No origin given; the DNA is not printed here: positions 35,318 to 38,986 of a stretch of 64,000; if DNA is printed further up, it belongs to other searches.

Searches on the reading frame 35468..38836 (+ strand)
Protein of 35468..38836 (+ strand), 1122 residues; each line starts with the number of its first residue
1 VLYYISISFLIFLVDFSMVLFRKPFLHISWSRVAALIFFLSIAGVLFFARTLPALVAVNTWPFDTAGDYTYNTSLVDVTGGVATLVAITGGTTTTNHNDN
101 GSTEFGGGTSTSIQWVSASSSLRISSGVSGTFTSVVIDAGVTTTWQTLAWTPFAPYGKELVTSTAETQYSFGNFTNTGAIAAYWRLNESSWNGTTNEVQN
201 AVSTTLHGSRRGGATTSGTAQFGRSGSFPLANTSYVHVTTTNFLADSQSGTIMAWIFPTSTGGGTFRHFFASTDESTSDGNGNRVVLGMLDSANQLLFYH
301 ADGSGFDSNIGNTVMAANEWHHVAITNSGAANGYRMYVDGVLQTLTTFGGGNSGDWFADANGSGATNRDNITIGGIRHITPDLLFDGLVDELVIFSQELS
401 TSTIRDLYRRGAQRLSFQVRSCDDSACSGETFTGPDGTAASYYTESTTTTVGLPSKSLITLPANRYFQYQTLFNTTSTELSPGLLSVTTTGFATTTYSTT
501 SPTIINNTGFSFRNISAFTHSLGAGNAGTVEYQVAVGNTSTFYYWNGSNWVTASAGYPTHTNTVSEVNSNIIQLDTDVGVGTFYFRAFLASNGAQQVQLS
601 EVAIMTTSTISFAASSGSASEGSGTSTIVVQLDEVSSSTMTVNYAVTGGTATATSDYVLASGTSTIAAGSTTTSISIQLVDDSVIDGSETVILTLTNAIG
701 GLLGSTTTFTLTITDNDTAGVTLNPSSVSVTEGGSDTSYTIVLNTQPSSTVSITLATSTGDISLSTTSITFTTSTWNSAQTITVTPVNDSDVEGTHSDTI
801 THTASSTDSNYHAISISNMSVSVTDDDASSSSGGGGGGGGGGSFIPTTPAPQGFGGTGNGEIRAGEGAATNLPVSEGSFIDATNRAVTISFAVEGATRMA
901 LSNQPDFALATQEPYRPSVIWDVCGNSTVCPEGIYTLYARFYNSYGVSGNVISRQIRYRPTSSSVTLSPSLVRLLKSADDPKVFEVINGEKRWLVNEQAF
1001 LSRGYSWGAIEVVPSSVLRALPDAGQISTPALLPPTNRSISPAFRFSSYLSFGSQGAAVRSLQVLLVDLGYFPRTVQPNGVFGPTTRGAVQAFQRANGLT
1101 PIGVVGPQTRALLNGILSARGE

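Call 20: search_protein_families(library=pfam, proteins=[window:35468-38836:+], max_evalue=0.001)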
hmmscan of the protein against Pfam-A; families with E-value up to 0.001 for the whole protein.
window:35468-38836:+ (1122 aa): 3 families
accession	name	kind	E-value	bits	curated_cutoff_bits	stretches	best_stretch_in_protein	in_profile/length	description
PF13385.13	Laminin_G_3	-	3.5e-16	60.1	27.6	1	232-404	3-150/151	Concanavalin A-like lectin/glucanases superfamily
PF01471.23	PG_binding_1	-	1.3e-14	54.5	23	1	1055-1113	1-57/57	Putative peptidoglycan binding domain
PF03160.20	Calx-beta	-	1.7e-11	44.6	27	1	609-717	7-119/119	Calx-beta domain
